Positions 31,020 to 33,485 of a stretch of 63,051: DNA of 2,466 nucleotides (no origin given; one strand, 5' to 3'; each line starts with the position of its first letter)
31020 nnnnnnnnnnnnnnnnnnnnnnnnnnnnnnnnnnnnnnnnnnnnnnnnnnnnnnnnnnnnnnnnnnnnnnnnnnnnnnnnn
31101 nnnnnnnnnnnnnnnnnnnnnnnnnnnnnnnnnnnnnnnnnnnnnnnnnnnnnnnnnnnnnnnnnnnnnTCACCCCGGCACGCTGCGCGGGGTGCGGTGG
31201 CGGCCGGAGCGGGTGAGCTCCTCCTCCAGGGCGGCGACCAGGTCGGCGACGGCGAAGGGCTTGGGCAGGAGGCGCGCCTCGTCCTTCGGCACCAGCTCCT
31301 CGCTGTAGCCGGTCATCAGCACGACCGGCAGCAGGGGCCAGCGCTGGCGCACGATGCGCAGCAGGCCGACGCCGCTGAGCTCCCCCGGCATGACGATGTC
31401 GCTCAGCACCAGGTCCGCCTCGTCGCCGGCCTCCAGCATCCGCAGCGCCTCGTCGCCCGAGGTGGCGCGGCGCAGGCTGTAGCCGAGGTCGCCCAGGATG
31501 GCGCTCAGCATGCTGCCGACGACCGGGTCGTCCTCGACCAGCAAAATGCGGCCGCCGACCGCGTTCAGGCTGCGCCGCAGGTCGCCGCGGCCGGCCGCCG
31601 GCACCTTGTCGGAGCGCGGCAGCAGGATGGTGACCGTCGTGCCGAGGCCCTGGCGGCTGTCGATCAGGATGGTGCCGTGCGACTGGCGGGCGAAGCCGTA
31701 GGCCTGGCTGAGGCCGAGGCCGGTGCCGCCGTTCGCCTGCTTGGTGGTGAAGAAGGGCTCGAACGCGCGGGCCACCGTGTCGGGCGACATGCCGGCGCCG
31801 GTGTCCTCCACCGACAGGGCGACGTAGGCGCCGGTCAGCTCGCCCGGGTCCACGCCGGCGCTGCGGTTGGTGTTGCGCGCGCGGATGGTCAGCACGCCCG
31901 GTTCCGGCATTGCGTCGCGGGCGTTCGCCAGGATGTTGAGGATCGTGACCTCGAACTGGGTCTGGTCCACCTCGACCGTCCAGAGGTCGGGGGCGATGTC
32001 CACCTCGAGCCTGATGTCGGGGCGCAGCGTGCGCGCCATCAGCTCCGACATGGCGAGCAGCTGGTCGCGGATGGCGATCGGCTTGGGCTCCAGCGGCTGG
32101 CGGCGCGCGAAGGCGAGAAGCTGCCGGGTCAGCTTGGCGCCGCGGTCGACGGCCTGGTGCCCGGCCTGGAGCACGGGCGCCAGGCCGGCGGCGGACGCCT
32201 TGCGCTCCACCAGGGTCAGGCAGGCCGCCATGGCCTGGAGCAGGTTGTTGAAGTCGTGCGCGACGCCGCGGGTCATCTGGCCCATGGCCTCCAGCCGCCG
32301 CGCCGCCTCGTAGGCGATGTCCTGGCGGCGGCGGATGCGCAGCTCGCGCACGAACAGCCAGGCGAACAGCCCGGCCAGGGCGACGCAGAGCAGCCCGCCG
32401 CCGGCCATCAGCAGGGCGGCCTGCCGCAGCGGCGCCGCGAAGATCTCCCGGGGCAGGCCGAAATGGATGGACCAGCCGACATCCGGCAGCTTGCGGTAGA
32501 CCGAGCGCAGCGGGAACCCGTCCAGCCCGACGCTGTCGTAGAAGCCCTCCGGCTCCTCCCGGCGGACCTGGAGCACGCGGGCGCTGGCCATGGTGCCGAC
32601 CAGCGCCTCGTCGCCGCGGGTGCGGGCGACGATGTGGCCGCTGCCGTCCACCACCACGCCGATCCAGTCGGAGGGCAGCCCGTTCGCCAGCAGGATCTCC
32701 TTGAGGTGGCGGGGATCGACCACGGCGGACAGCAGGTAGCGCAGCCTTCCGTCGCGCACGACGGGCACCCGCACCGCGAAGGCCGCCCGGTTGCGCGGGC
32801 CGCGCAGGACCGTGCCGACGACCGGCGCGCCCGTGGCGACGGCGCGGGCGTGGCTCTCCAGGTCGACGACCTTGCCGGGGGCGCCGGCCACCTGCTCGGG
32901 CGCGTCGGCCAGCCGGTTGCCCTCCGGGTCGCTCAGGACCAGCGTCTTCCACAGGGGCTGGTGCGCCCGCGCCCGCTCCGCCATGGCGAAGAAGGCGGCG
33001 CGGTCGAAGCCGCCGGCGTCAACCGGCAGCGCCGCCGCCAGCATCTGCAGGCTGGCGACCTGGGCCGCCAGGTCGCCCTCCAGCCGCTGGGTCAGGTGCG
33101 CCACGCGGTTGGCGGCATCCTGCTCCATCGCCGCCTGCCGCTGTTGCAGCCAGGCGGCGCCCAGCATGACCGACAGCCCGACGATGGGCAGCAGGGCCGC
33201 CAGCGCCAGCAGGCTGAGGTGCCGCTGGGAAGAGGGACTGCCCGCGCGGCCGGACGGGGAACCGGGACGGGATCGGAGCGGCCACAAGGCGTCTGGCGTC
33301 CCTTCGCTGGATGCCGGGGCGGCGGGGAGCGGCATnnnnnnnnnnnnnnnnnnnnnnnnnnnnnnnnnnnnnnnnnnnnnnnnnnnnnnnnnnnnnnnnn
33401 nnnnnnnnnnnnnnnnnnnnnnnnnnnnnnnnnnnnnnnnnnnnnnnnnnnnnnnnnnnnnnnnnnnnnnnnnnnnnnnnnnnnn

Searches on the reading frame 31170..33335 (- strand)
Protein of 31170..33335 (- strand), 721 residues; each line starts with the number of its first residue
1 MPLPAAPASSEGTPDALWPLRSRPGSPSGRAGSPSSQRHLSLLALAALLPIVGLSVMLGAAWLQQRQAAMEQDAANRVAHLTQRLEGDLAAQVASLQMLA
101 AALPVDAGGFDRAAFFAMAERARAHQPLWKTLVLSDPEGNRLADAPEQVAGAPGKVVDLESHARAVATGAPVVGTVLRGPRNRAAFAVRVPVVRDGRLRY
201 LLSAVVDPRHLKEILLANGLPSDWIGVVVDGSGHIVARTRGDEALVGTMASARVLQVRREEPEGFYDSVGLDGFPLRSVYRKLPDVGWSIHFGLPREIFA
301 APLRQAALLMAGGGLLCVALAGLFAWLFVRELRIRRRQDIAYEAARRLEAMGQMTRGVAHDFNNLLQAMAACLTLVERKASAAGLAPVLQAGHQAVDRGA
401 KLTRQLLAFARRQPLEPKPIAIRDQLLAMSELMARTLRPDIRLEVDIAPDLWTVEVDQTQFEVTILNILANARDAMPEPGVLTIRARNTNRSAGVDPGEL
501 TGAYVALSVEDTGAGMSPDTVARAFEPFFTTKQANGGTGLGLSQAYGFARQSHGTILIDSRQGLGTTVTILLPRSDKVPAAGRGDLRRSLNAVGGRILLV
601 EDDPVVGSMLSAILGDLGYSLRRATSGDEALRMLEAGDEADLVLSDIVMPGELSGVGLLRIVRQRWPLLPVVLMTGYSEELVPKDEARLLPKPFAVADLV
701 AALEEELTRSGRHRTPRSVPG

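Call 7: search_protein_families(library=pfam, proteins=[window:31170-33335:-])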
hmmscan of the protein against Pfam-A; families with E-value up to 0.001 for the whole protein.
window:31170-33335:- (721 aa): 3 families
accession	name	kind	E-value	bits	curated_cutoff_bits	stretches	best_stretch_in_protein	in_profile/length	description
PF02518.31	HATPase_c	-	3.7e-18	66.4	26.4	1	457-574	2-109/111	Histidine kinase-, DNA gyrase B-, and HSP90-like ATPase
PF00072.30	Response_reg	-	3.5e-16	59.8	30.2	1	597-703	1-110/111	Response regulator receiver domain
PF00512.31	HisKA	-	5.1e-05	23.7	26.9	1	351-413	2-64/66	His Kinase A (phospho-acceptor) domain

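Call 36: search_protein_families(library=ncbifam, proteins=[window:31170-33335:-], max_evalue=1e-10)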
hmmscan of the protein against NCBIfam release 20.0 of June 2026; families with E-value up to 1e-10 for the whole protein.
window:31170-33335:- (721 aa): 38 families (the best 25 are shown)
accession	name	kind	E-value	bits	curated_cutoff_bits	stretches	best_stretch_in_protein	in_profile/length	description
NF010076.0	PRK13557.1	subfamily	7.9e-97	324.9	631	1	324-700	134-526/540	histidine kinase famiy protein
NF046020.1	HisKinCckABruc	equivalog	5.2e-83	279.4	1000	1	345-707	474-867/868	cell cycle histidine kinase CckA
NF046026.1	HisKinCckACaul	equivalog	3.5e-68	230.3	1000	1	338-707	289-676/678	cell cycle histidine kinase CckA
NF010411.0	PRK13837.1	equivalog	5.1e-63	213.3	647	1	314-717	412-822/828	two-component system VirA-like sensor kinase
NF008468.0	PRK11360.1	equivalog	1.1e-39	136.3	646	1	326-576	371-610/616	two-component system sensor histidine kinase AtoS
NF052574.1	HisKinEspCMyxo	equivalog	1.2e-36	126.2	1200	1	343-708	409-784/785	serine histidine kinase EspC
NF052573.1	HisKinEspAMyxo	equivalog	3e-35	121.5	1400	1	329-676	362-714/755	serine histidine kinase EspA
NF007688.0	PRK10364.1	equivalog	6.8e-32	110.8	479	1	305-575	193-452/460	two-component system sensor histidine kinase ZraS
NF047466.1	hybrid_RR_LvrB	exception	1.9e-23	83.3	500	1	345-573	146-375/377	hybrid histidine kinase/response regulator LvrB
NF038348.1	T2SS_HK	subfamily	4e-23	81.7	450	1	450-573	461-572/574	histidine kinase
TIGR02956.1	TMAO_torS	equivalog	2.3e-22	79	676.5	1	417-664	534-769/967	TMAO reductase system sensor histidine kinase/response regulator TorS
NF041880.1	EPS_EpsF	equivalog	3.7e-22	78.5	900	1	357-573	280-492/492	response regulator EpsF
TIGR02916.1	PEP_his_kin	equivalog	6.9e-22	77.8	300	1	344-573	468-679/679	XrtA/PEP-CTERM system histidine kinase PrsK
NF008302.0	PRK11091.1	equivalog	1.8e-20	72.7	838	1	415-705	351-641/779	aerobic respiration two-component sensor histidine kinase ArcB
NF011874.0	PRK15347.1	equivalog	4e-20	71.5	852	1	505-578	545-618/921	two component system sensor kinase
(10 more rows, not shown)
